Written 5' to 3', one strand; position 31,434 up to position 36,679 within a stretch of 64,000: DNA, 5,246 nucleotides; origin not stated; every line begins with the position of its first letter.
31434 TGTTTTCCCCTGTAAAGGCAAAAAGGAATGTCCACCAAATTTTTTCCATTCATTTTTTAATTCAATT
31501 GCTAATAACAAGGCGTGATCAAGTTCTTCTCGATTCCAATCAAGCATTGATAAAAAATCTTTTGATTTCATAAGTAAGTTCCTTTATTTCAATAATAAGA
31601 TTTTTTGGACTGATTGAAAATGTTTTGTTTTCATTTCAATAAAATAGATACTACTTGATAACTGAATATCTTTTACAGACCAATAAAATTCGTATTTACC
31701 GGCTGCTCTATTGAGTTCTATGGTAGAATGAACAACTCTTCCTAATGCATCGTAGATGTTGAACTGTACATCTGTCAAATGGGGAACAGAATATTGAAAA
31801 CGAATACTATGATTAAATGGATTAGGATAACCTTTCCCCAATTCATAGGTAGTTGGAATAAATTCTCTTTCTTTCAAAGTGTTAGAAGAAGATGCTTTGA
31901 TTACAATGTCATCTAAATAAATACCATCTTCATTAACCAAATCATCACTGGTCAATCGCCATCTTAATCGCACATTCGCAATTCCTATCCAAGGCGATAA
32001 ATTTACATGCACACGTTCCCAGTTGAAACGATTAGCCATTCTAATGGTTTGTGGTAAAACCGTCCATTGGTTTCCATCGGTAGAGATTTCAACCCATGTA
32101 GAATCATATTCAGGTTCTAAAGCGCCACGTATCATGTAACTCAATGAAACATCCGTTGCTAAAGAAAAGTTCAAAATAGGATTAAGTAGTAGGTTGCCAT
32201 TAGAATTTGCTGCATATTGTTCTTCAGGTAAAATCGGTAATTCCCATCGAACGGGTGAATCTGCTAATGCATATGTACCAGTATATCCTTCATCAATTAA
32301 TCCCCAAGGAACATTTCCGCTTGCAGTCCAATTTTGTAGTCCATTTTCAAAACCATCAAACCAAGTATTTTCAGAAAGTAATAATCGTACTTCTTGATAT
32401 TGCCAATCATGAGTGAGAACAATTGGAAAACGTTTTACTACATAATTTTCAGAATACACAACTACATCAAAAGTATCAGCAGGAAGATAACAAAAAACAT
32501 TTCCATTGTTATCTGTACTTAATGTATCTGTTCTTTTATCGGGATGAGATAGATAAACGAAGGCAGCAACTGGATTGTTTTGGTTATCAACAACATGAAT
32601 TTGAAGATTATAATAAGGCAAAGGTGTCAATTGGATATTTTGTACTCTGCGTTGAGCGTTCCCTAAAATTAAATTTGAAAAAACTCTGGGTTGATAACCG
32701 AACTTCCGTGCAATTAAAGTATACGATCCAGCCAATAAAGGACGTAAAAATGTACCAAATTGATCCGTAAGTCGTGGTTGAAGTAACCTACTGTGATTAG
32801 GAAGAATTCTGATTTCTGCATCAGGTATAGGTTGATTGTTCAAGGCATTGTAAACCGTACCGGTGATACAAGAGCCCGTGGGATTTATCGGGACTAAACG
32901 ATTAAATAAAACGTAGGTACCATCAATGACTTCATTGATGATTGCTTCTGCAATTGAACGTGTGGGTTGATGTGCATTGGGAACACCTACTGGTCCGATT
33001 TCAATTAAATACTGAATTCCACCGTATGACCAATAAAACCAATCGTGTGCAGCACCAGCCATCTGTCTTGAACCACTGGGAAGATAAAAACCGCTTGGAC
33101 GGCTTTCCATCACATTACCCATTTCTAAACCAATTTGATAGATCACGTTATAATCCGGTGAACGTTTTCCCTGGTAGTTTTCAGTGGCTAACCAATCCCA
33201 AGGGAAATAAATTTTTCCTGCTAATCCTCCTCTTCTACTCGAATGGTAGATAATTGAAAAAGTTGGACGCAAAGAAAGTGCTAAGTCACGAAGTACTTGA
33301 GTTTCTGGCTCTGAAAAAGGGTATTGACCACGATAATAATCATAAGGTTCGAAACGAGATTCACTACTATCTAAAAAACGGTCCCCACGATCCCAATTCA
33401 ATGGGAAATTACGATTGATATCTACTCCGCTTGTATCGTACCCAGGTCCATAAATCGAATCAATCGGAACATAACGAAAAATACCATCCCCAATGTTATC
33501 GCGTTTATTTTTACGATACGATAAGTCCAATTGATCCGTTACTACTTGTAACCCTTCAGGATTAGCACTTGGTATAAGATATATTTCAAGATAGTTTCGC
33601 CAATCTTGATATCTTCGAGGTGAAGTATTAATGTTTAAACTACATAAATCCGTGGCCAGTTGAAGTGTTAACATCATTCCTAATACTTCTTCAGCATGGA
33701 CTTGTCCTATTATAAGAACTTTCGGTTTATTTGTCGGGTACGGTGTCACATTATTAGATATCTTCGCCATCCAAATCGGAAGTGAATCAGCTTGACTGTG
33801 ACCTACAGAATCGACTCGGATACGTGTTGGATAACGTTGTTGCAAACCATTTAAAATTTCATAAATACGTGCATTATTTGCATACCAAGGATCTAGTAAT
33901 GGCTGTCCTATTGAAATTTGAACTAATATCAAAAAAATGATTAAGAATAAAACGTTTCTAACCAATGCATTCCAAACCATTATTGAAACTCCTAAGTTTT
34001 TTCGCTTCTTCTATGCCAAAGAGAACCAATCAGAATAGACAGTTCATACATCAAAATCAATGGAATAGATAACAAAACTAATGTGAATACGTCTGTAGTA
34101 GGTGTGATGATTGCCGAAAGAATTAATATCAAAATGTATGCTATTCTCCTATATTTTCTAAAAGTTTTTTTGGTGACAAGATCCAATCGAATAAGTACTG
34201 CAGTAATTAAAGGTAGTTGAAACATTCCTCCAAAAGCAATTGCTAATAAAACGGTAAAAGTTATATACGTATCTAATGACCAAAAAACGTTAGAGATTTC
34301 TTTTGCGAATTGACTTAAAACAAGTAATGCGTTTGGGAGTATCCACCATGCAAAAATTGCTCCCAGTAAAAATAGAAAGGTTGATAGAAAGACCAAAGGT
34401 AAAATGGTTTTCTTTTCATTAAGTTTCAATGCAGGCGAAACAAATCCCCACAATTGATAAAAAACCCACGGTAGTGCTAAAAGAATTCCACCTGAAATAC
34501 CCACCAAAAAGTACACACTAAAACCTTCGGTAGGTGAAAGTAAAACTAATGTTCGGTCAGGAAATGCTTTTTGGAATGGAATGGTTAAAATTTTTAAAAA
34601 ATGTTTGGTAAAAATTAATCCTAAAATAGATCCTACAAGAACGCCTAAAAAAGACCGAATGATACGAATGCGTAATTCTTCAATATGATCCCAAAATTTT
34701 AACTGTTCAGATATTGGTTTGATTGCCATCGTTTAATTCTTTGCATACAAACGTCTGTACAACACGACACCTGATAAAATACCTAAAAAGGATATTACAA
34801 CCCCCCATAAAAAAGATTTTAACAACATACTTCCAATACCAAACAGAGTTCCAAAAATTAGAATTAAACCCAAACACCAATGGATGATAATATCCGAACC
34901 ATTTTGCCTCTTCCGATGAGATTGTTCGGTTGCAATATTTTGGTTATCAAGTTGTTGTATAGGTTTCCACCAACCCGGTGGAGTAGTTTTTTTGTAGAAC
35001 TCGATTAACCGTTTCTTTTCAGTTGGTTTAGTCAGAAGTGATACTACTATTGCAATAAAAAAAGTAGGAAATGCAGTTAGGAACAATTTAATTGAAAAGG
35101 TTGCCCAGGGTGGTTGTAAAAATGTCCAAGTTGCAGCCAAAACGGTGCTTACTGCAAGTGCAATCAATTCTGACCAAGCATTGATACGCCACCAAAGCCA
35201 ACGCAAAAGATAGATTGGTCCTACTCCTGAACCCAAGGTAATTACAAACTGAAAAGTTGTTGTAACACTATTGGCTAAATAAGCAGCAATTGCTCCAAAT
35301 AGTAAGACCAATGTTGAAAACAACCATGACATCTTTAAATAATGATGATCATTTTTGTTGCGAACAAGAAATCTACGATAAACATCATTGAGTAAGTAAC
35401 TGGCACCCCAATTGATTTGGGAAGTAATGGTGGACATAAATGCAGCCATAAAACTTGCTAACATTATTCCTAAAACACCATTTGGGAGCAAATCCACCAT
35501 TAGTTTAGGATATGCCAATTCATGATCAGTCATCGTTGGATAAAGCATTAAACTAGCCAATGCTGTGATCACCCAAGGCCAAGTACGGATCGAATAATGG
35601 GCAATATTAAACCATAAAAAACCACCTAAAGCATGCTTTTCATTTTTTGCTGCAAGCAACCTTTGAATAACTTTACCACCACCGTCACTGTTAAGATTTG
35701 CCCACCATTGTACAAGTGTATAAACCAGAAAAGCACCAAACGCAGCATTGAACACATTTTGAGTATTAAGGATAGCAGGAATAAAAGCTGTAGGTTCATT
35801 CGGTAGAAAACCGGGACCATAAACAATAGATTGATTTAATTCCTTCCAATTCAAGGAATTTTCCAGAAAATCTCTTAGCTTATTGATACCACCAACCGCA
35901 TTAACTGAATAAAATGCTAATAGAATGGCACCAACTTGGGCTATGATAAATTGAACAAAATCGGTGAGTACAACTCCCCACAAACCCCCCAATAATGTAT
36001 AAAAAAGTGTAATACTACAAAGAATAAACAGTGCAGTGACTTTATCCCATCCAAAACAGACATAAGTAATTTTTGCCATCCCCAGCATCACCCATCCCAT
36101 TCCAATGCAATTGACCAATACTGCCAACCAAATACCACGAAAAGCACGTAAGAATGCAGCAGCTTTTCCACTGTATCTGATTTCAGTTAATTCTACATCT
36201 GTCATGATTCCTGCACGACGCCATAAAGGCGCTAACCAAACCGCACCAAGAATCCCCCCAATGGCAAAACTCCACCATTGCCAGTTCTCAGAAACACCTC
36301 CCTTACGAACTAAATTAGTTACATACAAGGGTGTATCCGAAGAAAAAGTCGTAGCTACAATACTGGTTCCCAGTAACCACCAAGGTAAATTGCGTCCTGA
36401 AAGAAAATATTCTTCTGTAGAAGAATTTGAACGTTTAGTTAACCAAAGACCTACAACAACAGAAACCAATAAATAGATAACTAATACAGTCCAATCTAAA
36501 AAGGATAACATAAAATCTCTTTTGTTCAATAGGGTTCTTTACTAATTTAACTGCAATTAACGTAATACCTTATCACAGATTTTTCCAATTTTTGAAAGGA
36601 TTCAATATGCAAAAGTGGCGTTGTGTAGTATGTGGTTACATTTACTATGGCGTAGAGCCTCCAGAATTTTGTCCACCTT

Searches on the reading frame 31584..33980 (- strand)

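Call 60: search_protein_families(library=ncbifam, proteins=[window:31584-33980:-], max_evalue=1e-10)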
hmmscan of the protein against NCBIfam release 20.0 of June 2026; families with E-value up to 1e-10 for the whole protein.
window:31584-33980:- (798 aa): 0 families

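Call 73: search_protein_families(library=pfam, proteins=[window:31584-33980:-], max_evalue=0.0001)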
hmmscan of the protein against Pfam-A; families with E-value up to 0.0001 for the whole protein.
window:31584-33980:- (798 aa): 4 families
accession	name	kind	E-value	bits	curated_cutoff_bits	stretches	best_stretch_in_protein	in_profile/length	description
PF00246.29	Peptidase_M14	-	3e-35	122.6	21.6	1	39-338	1-275/286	Zinc carboxypeptidase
PF13620.12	CarboxypepD_reg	-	4.7e-16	59.3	32.3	1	372-452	2-82/82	Carboxypeptidase regulatory-like domain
PF18962.6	Por_Secre_tail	-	2.9e-07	31.1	27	1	718-795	2-74/75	Secretion system C-terminal sorting domain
PF13715.12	CarbopepD_reg_2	-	3e-06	27.6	32.2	0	372-439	1-65/88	CarboxypepD_reg-like domain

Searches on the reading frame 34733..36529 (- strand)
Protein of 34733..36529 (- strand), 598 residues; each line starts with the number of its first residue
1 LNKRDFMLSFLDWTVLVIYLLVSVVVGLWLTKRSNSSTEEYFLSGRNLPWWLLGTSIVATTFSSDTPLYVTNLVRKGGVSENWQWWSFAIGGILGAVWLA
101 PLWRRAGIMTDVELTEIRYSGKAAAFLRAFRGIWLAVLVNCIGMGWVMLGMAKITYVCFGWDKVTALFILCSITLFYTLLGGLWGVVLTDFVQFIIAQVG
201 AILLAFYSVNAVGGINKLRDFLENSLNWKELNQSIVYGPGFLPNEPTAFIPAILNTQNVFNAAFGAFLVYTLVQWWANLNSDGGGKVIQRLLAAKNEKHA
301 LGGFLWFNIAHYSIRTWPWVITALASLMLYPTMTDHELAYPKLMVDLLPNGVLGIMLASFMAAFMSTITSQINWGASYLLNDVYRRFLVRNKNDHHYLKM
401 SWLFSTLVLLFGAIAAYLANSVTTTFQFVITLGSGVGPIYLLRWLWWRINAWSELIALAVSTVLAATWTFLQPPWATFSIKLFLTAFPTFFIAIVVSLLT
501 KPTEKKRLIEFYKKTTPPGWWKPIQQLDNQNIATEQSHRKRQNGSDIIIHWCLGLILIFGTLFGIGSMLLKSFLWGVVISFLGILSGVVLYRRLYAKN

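Call 60: search_protein_families(library=ncbifam, proteins=[window:34733-36529:-], max_evalue=1e-10)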
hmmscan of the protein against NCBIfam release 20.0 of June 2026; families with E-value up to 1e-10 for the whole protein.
window:34733-36529:- (598 aa): 5 families
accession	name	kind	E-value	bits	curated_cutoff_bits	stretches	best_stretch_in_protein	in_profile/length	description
TIGR00813.1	sss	superfamily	3.7e-40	138.3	184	1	41-453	1-403/411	sodium/solute symporter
TIGR02121.1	Na_Pro_sym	equivalog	8.6e-25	87.4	515.5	1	15-505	6-474/488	sodium/proline symporter PutP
NF007790.0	PRK10484.1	equivalog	1.1e-23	83.9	401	1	14-501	8-480/527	solute:sodium symporter family transporter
TIGR02119.1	panF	equivalog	2.1e-19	69.9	328.05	1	16-220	7-214/471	sodium/pantothenate symporter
NF011948.0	PRK15419.1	equivalog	8.5e-11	41.4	955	0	350-501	324-474/502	sodium/proline symporter PutP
